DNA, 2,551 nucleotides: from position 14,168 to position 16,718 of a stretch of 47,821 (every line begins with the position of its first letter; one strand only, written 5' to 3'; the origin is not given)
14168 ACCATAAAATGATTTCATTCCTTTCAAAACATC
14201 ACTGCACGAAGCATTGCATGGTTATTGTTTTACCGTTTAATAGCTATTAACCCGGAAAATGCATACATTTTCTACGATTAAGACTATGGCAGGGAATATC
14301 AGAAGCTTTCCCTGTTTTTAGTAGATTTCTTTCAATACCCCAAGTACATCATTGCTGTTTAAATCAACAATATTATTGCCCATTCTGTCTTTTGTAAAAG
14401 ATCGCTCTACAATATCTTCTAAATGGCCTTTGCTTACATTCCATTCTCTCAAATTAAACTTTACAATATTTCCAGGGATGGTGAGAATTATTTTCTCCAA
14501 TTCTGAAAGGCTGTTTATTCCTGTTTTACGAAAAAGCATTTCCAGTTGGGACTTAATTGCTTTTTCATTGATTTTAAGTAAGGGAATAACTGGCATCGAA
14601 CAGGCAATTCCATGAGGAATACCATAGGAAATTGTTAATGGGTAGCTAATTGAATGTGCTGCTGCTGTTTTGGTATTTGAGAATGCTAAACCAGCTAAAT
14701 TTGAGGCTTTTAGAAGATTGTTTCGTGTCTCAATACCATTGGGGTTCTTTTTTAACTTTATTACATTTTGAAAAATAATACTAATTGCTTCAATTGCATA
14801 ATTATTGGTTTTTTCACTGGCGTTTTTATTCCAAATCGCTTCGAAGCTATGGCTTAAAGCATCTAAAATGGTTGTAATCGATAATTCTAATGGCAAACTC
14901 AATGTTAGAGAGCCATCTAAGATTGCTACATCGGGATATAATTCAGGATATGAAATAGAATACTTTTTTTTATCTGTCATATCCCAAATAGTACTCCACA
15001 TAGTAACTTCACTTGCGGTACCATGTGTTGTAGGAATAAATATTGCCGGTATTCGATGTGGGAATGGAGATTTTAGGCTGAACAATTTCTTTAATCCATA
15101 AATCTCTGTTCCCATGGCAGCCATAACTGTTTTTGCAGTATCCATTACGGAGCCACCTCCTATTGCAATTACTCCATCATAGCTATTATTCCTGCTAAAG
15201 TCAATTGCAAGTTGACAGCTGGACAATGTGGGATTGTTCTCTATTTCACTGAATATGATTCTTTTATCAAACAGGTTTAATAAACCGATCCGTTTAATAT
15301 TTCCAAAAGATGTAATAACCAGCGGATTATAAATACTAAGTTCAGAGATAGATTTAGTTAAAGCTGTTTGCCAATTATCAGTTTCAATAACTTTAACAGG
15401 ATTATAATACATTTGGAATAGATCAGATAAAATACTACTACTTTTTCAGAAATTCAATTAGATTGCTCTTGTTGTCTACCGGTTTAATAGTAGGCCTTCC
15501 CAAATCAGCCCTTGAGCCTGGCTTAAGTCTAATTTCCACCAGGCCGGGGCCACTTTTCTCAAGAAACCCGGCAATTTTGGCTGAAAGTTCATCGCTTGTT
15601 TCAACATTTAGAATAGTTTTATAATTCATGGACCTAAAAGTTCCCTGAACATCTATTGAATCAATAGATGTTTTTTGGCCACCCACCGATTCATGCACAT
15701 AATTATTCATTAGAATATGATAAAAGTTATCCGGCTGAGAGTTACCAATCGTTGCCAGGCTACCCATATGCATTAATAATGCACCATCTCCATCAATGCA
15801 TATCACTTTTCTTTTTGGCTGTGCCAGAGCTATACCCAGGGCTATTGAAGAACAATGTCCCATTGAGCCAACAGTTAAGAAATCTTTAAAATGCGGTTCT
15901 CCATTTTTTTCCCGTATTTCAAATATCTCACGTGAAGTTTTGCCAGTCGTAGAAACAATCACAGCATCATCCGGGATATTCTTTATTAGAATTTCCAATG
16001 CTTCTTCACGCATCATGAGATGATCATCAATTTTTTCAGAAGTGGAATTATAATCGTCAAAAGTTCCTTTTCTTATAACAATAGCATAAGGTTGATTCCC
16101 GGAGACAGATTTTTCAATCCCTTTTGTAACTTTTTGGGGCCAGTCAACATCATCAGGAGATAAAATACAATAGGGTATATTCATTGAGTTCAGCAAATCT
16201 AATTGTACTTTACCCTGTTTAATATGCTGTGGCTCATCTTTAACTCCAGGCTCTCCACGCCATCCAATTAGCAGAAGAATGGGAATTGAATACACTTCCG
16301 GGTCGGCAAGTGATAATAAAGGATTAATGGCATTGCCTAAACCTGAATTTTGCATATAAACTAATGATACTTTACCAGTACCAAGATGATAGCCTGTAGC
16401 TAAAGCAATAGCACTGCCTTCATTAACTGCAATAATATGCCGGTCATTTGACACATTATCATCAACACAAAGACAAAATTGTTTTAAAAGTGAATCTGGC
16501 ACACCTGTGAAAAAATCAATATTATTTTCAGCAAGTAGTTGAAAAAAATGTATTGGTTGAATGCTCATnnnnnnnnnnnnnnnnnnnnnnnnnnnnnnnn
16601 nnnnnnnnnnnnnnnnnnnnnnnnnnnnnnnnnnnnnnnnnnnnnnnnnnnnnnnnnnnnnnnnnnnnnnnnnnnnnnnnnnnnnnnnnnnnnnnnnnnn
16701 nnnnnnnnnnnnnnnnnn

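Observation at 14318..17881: Fom1/Fom2/FomC-like trio without any antibiotic tailoring genes: predicted CMP-2-hydroxyethylphosphonate as an activated donor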

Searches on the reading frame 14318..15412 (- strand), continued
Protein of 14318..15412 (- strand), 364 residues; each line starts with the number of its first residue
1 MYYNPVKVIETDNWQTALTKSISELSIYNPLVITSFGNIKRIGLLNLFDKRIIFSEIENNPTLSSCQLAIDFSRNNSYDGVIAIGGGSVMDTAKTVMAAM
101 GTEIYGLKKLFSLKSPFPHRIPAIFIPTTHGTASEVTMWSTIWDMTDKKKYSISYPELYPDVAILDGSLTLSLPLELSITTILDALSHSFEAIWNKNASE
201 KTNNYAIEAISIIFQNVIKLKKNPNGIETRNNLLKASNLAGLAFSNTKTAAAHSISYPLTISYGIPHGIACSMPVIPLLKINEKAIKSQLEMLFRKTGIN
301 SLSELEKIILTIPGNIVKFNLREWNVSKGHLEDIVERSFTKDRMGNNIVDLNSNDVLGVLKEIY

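Call 45: find_encoding_contigs(protein=P0045, flank=10000, max_places=1)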
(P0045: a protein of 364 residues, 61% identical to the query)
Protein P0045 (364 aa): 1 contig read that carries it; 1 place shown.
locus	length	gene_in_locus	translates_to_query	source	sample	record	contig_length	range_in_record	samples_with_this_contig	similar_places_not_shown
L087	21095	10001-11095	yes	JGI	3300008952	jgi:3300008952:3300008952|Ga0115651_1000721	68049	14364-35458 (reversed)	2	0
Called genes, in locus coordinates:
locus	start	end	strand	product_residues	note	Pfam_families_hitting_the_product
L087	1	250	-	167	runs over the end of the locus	-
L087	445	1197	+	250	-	PF03372:Exo_endo_phos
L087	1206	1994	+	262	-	PF01048:PNP_UDP_1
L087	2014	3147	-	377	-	PF04055:Radical_SAM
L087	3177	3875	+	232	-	PF03767:Acid_phosphat_B (weak)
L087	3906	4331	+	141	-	PF13673:Acetyltransf_10, PF00583:Acetyltransf_1, PF13508:Acetyltransf_7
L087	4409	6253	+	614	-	PF00664:ABC_membrane, PF00005:ABC_tran, PF02463:SMC_N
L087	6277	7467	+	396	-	PF04991:LicD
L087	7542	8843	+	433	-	PF01467:CTP_transf_like, PF13714:PEP_mutase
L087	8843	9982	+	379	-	PF02776:TPP_enzyme_N, PF02775:TPP_enzyme_C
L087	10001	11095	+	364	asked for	PF00465:Fe-ADH, PF25137:ADH_Fe_C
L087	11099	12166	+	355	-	PF04464:Glyphos_transf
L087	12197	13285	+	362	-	PF04464:Glyphos_transf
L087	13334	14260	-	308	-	PF03099:BPL_LplA_LipB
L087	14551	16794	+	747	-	PF00390:malic, PF03949:Malic_M, PF01515:PTA_PTB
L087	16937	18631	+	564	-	PF00082:Peptidase_S8, PF18962:Por_Secre_tail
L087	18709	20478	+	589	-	PF18962:Por_Secre_tail (weak)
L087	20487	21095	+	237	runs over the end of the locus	-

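Call 46: find_encoding_contigs(protein=P0059, flank=10000, max_places=1)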
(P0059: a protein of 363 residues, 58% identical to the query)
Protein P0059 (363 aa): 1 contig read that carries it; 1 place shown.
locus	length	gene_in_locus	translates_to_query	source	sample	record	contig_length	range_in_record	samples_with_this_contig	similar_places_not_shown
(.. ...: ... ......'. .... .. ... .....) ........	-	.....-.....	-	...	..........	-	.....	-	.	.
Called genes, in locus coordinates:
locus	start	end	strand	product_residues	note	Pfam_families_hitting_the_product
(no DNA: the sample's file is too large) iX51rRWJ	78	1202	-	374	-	PF01266:DAO, PF13450:NAD_binding_8 (faint), PF13738:Pyr_redox_3 (faint)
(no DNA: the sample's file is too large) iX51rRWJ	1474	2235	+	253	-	PF03372:Exo_endo_phos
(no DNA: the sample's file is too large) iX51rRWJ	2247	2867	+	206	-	PF05724:TPMT (faint), PF03848:TehB, PF13489:Methyltransf_23 (weak), PF13649:Methyltransf_25, PF13847:Methyltransf_31, PF08241:Methyltransf_11, PF08242:Methyltransf_12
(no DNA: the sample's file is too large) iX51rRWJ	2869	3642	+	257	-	PF01048:PNP_UDP_1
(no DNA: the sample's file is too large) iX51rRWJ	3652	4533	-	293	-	PF09982:LpxR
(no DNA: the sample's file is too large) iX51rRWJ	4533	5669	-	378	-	PF04055:Radical_SAM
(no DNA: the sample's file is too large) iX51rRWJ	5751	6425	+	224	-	PF03767:Acid_phosphat_B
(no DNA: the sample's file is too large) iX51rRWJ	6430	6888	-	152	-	-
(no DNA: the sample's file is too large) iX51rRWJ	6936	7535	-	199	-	-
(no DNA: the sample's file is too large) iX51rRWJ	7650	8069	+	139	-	PF13527:Acetyltransf_9 (faint), PF13673:Acetyltransf_10, PF00583:Acetyltransf_1, PF21926:FeeM (faint), PF13444:Acetyltransf_5 (weak), PF13508:Acetyltransf_7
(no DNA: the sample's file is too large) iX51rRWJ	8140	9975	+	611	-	PF00664:ABC_membrane, PF02463:SMC_N, PF00005:ABC_tran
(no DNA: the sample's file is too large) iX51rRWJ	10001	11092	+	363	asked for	PF00465:Fe-ADH, PF25137:ADH_Fe_C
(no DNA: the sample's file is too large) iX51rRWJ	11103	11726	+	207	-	PF04991:LicD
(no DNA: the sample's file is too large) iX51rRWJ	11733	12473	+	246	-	PF00483:NTP_transferase, PF12804:NTP_transf_3 (weak)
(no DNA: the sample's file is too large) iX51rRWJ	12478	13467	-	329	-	PF00685:Sulfotransfer_1, PF13469:Sulfotransfer_3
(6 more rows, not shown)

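Call 47: find_encoding_contigs(protein=P0115, flank=10000, max_places=1)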
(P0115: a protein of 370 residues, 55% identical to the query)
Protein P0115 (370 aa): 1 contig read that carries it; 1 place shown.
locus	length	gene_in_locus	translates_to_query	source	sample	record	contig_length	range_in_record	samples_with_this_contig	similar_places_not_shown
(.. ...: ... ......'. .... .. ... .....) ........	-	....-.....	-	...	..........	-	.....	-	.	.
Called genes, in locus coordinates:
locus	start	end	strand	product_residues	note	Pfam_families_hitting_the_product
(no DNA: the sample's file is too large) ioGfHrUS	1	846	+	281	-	?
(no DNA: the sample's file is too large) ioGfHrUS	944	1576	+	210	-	PF13489:Methyltransf_23, PF07021:MetW, PF13847:Methyltransf_31 (faint), PF08241:Methyltransf_11, PF08242:Methyltransf_12, PF13649:Methyltransf_25 (weak)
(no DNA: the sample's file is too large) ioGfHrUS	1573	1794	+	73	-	-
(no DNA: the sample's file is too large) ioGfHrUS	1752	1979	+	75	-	-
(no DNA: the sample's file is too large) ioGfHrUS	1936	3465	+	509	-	PF01943:Polysacc_synt, PF13440:Polysacc_synt_3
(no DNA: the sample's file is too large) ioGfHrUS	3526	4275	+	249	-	PF02348:CTP_transf_3, PF12804:NTP_transf_3 (weak)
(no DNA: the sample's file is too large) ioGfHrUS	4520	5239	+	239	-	-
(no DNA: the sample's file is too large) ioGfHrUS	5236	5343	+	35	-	-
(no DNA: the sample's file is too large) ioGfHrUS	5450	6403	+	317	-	PF00389:2-Hacid_dh, PF02826:2-Hacid_dh_C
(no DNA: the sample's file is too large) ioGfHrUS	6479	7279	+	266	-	PF03102:NeuB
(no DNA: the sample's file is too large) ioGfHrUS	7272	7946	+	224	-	PF00535:Glycos_transf_2, PF10111:Glyco_tranf_2_2 (weak)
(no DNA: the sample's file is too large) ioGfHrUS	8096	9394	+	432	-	PF01467:CTP_transf_like, PF13714:PEP_mutase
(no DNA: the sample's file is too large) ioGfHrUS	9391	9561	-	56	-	-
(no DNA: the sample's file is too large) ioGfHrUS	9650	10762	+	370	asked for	PF00465:Fe-ADH, PF25137:ADH_Fe_C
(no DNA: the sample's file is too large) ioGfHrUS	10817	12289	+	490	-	PF02310:B12-binding, PF04055:Radical_SAM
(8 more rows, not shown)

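Call 54: search_protein_families(library=pfam, alignment_id=A2, max_evalue=0.00001)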
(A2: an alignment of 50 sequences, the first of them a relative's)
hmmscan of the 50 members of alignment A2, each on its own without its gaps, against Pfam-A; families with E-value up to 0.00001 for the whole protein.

A. member 1, L013:3385-4251:+ (288 aa): 1 family
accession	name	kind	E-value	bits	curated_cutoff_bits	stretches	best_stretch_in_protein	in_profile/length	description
PF08843.17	AbiEii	-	3.7e-30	106.1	22.5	1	33-263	3-226/238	Nucleotidyl transferase AbiEii toxin, Type IV TA system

B. families by the number of members that match (of 50 scanned): 77 families (the first 25 are shown)
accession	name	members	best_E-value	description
PF04464.20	Glyphos_transf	3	3.3e-48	CDP-Glycerol:Poly(glycerophosphate) glycerophosphotransferase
PF03706.18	LPG_synthase_TM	3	5.7e-32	Lysylphosphatidylglycerol synthase TM region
PF04055.27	Radical_SAM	3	1.6e-26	Radical SAM superfamily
PF01041.23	DegT_DnrJ_EryC1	2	5.3e-118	DegT/DnrJ/EryC1/StrS aminotransferase family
PF00561.26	Abhydrolase_1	2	2.1e-28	alpha/beta hydrolase fold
PF01053.26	Cys_Met_Meta_PP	1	3.3e-129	Cys/Met metabolism PLP-dependent enzyme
PF06723.19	MreB_Mbl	1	9.4e-128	MreB/Mbl protein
PF02601.20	Exonuc_VII_L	1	1.7e-99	Exonuclease VII, large subunit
PF02350.25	Epimerase_2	1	2e-84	UDP-N-acetylglucosamine 2-epimerase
PF06245.16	DUF1015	1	1.6e-73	Protein of unknown function (DUF1015)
PF00158.32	Sigma54_activat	1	6.6e-65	Sigma-54 interaction domain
PF00483.29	NTP_transferase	1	4.4e-47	Nucleotidyl transferase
PF01370.27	Epimerase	1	6.2e-42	NAD dependent epimerase/dehydratase family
PF00696.33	AA_kinase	1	6.9e-37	Amino acid kinase family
PF08541.16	ACP_syn_III_C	1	1.7e-35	3-Oxoacyl-[acyl-carrier-protein (ACP)] synthase III C terminal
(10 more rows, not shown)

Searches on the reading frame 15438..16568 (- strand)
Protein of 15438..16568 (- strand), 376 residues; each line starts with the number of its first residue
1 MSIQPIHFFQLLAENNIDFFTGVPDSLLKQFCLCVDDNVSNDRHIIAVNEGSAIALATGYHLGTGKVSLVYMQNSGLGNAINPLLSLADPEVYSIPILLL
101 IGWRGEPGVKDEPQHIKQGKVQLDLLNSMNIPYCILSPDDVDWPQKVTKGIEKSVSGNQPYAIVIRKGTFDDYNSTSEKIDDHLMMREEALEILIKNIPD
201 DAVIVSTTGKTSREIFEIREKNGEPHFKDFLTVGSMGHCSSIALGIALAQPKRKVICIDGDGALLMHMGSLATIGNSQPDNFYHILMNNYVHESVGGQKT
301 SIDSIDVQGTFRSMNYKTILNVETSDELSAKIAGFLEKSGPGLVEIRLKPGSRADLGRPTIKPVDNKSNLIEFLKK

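Call 4: search_protein_families(library=pfam, proteins=[window:15438-16568:-])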
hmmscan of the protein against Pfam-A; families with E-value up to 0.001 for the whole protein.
window:15438-16568:- (376 aa): 2 families
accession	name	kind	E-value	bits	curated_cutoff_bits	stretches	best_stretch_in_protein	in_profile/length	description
PF02775.26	TPP_enzyme_C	-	2.4e-18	66.8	21.9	1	209-346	3-151/151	Thiamine pyrophosphate enzyme, C-terminal TPP binding domain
PF02776.23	TPP_enzyme_N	-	2.2e-12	47.2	26.8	1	8-118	7-111/119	Thiamine pyrophosphate enzyme, N-terminal TPP binding domain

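Call 5: search_protein_families(library=ncbifam, proteins=[window:15438-16568:-])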
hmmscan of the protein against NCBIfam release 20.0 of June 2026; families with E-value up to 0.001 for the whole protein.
window:15438-16568:- (376 aa): 45 families (the best 25 are shown)
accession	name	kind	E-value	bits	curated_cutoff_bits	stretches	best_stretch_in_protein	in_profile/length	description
TIGR03297.1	Ppyr-DeCO2ase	equivalog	1.1e-139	465.5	312.5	1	16-374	1-360/360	phosphonopyruvate decarboxylase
TIGR03846.1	sulfopy_beta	equivalog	3.8e-35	121.4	221.5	1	187-353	1-161/182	sulfopyruvate decarboxylase subunit beta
NF004813.0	PRK06163.1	equivalog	7.7e-26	91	240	1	176-348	4-172/202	hypothetical protein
TIGR03845.1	sulfopyru_alph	equivalog_domain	1.4e-24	86.8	147.95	1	9-167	5-157/160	sulfopyruvate decarboxylase subunit alpha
NF006016.1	PRK08155.1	equivalog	1.2e-15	57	870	1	232-296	407-470/554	acetolactate synthase large subunit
TIGR00118.1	acolac_lg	equivalog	6.2e-14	51.4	538.35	1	188-348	364-534/557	biosynthetic-type acetolactate synthase large subunit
NF005485.1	PRK07092.1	equivalog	7.1e-14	51.5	493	1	180-346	343-516/523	benzoylformate decarboxylase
NF006524.0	PRK08978.1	equivalog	2.6e-13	49.1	738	1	185-278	352-445/548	acetolactate synthase 2 catalytic subunit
NF004710.0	PRK06048.1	equivalog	4.9e-13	48.4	976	2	195-291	375-471/561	acetolactate synthase large subunit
NF009122.0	PRK12474.1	subfamily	5.7e-12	45.2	835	1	191-280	347-435/518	hypothetical protein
NF006203.0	PRK08327.1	equivalog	1e-11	44.1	456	1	178-295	379-494/571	thiamine pyrophosphate-requiring protein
NF005760.0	PRK07586.1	equivalog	1.1e-11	44.4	363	1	185-284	337-435/514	acetolactate synthase large subunit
NF005860.0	PRK07789.1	equivalog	1.6e-11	43.3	881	2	172-274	388-490/615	acetolactate synthase large subunit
NF006319.0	PRK08527.1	equivalog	3.2e-11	42.3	905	1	183-291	364-472/565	acetolactate synthase large subunit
NF005228.0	PRK06725.1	equivalog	7.5e-11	40.9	991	2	228-279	414-468/571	acetolactate synthase large subunit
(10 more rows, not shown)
